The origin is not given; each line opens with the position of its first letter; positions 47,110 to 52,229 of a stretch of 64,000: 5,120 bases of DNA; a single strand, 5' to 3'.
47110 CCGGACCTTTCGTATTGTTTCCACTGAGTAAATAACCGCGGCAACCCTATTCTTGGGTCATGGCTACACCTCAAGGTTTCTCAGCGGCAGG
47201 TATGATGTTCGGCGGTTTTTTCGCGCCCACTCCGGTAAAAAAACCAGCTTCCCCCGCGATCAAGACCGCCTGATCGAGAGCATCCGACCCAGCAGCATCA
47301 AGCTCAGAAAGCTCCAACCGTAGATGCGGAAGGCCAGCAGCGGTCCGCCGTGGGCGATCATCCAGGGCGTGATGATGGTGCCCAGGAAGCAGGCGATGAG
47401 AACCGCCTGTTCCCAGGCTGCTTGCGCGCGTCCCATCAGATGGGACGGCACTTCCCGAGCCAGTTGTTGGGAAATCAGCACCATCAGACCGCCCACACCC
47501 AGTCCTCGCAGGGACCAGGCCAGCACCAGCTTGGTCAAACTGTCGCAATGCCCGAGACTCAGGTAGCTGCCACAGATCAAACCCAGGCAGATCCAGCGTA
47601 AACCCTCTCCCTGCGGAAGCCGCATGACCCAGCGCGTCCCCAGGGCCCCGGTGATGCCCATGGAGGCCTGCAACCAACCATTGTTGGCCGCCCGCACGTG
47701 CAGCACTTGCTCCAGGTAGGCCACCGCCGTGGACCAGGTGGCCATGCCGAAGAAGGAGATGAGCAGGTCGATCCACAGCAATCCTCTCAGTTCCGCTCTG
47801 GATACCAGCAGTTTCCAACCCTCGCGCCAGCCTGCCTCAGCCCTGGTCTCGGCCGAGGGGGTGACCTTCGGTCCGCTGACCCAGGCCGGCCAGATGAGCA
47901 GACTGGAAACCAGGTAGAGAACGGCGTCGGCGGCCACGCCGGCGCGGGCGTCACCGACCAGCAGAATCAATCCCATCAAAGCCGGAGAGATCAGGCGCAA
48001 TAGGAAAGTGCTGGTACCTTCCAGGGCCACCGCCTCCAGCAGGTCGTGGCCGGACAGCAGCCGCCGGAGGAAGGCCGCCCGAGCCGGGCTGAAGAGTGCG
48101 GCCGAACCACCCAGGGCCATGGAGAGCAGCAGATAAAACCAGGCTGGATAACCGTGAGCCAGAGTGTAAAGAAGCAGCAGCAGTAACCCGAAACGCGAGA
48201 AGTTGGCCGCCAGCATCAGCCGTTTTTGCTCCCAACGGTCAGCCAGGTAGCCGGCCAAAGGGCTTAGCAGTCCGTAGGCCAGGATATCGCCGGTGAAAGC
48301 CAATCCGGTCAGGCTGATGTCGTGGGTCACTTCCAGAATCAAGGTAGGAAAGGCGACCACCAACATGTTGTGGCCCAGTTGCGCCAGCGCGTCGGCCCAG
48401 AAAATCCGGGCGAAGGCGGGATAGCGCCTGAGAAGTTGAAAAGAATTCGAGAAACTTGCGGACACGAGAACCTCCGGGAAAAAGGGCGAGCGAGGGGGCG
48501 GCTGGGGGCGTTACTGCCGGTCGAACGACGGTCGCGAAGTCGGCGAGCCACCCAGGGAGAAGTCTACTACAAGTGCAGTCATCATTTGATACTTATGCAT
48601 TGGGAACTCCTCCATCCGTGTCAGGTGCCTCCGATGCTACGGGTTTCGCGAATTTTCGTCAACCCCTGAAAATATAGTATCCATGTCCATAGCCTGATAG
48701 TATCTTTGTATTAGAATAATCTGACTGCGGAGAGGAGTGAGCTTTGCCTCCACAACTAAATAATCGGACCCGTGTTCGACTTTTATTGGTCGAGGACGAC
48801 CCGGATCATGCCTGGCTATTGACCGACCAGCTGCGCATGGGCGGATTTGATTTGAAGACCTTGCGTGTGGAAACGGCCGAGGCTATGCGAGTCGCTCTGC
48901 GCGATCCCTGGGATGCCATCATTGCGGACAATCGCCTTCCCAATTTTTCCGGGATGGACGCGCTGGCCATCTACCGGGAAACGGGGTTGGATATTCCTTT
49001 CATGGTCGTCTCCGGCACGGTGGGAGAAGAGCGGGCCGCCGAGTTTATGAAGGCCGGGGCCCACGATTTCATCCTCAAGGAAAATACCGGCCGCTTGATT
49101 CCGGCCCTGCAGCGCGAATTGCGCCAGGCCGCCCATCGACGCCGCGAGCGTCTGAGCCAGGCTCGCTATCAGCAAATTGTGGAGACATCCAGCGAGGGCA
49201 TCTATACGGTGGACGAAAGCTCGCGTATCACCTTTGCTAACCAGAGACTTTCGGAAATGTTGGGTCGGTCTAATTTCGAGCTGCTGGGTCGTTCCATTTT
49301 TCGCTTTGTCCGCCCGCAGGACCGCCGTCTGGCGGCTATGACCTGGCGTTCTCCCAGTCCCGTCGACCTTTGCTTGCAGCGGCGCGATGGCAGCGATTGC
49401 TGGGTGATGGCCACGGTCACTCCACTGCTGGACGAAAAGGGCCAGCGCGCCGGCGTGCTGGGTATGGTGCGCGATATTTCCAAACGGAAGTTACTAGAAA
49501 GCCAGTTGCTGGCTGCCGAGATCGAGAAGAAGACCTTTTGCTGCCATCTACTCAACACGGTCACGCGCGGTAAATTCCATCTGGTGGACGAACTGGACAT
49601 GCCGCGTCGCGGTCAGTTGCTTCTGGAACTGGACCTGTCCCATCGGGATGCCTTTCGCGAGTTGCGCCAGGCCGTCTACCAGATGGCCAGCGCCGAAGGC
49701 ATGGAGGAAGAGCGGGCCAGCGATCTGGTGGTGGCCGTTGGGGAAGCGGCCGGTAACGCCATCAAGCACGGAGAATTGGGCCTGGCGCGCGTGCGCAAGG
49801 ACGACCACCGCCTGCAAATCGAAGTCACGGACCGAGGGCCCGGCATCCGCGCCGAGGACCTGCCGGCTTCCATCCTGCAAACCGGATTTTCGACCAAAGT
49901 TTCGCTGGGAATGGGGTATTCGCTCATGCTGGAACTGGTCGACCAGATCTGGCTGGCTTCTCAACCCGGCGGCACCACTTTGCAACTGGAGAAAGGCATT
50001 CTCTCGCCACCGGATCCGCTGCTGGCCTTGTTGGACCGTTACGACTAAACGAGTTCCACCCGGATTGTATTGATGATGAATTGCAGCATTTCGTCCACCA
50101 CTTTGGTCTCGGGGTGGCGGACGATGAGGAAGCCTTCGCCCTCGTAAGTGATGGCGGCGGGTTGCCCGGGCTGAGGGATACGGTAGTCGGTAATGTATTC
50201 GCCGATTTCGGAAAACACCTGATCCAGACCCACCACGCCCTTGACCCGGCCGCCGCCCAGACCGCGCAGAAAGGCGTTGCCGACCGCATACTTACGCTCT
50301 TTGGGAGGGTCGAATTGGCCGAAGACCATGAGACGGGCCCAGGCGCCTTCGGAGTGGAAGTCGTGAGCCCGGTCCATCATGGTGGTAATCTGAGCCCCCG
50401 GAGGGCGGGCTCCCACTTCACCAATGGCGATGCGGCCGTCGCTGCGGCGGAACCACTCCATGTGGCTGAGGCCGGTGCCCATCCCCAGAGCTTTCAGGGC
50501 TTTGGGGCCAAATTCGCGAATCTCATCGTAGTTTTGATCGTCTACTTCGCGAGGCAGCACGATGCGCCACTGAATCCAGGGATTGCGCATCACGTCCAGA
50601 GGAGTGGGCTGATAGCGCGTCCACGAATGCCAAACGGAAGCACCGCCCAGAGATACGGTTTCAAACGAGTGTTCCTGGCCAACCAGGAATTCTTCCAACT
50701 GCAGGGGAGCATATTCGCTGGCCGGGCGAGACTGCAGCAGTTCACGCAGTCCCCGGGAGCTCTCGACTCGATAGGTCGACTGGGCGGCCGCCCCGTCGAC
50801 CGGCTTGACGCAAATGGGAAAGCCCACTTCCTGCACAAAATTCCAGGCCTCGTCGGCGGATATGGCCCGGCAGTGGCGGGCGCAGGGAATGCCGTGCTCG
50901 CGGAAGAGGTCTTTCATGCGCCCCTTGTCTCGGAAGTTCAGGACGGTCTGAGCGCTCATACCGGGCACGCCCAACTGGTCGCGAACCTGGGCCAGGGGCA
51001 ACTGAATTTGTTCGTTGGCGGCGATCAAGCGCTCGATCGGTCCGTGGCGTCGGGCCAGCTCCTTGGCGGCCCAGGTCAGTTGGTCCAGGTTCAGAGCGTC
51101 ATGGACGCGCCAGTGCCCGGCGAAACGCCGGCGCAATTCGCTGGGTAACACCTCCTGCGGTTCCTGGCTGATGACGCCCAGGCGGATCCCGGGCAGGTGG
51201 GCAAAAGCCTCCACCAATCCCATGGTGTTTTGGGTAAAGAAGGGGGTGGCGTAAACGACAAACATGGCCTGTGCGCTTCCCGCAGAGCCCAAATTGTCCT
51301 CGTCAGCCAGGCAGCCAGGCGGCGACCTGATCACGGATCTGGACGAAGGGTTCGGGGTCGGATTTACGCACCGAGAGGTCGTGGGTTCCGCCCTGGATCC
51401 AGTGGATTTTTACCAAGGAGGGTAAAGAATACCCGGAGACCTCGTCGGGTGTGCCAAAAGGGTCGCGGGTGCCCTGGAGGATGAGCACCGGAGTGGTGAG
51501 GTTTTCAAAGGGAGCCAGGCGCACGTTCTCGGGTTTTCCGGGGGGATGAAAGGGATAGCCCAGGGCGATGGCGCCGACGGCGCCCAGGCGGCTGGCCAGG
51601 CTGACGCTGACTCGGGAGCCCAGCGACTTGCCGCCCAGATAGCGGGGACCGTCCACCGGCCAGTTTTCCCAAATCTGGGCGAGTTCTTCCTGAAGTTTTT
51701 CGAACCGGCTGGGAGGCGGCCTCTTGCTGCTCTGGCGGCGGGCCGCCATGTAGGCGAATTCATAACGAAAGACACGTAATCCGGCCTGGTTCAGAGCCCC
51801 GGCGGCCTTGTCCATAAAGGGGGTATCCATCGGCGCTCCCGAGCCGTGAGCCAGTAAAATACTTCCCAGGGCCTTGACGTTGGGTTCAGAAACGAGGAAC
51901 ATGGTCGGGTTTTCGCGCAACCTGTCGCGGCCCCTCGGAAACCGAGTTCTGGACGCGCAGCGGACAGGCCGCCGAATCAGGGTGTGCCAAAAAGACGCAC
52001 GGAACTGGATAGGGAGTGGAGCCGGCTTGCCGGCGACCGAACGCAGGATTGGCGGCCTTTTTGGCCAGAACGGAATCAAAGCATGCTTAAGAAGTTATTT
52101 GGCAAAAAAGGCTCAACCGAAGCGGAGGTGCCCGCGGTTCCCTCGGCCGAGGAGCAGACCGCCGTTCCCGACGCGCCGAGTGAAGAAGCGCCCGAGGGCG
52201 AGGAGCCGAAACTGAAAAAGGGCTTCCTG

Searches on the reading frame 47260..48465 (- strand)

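Call 21: search_protein_families(library=pfam, proteins=[window:47260-48465:-], max_evalue=0.001)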
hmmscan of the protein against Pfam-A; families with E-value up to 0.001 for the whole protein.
window:47260-48465:- (401 aa): 2 families
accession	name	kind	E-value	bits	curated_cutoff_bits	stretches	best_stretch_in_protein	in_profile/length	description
PF07690.21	MFS_1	-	1.8e-29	103.2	33.4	1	26-362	6-346/347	Major Facilitator Superfamily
PF05977.19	MFS_3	-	3.7e-09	36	27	1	15-285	9-279/524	Transmembrane secretion effector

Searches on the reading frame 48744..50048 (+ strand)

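Call 21: search_protein_families(library=pfam, proteins=[window:48744-50048:+], max_evalue=0.001)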
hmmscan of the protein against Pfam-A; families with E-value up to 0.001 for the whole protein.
window:48744-50048:+ (434 aa): 8 families
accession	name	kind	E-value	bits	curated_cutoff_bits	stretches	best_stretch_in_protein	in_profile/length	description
PF00989.32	PAS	-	1.3e-15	57.8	22.6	1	141-245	2-113/113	PAS fold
PF13581.12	HATPase_c_2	-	8.3e-15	55.4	27.4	1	303-417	7-127/127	Histidine kinase-like ATPase domain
PF13426.13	PAS_9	-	1.8e-14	54.3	27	1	151-246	2-102/103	PAS domain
PF08448.16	PAS_4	-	2.2e-14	54.1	23.1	1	147-249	2-109/110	PAS fold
PF00072.30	Response_reg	-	4.5e-13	49.8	30.2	1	14-118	2-106/111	Response regulator receiver domain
PF02518.31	HATPase_c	-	1.1e-11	45.5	26.4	1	326-415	4-105/111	Histidine kinase-, DNA gyrase B-, and HSP90-like ATPase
PF13188.13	PAS_8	-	6.4e-09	35.8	21.8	1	140-194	1-55/65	PAS domain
PF08447.18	PAS_3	-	1.7e-06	28.6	25.6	1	163-241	2-88/89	PAS fold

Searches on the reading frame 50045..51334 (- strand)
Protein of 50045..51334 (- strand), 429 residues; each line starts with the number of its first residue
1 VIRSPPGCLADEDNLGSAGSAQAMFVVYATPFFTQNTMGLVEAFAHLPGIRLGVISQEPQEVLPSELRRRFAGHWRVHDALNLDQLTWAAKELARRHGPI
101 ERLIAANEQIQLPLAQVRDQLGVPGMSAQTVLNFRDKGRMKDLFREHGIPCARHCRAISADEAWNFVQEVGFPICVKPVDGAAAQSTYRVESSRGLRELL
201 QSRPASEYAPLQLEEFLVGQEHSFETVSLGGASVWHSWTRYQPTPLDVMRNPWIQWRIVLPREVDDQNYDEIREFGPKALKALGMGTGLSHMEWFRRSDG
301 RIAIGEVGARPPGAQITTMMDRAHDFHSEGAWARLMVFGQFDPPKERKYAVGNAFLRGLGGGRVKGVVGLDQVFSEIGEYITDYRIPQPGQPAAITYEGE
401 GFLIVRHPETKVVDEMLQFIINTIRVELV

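Call 21: search_protein_families(library=pfam, proteins=[window:50045-51334:-], max_evalue=0.001)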
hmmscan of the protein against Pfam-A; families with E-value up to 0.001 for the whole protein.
window:50045-51334:- (429 aa): 4 families
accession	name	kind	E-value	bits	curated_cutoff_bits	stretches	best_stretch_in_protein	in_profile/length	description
PF02222.28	ATP-grasp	-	4.3e-08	33.5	27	1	143-311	2-163/179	ATP-grasp domain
PF01071.24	GARS_A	-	2.4e-05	24.7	27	1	136-230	2-102/194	Phosphoribosylglycinamide synthetase, ATP-grasp (A) domain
PF07478.18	Dala_Dala_lig_C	-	0.00024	21.1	24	0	163-311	28-176/204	D-ala D-ala ligase C-terminus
PF13535.11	ATP-grasp_4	-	0.00057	20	27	0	171-317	2-158/160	ATP-grasp domain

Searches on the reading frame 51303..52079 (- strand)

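Call 21: search_protein_families(library=pfam, proteins=[window:51303-52079:-], max_evalue=0.001)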
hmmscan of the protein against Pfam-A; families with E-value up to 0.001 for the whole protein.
window:51303-52079:- (258 aa): 2 families
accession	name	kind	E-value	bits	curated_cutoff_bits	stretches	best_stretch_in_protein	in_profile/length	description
PF20408.4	Abhydrolase_11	-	2.1e-61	207.5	27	1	73-243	4-175/193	Alpha/beta hydrolase domain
PF12146.15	Hydrolase_4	-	0.00045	20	27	0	72-165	5-97/239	Serine aminopeptidase, S33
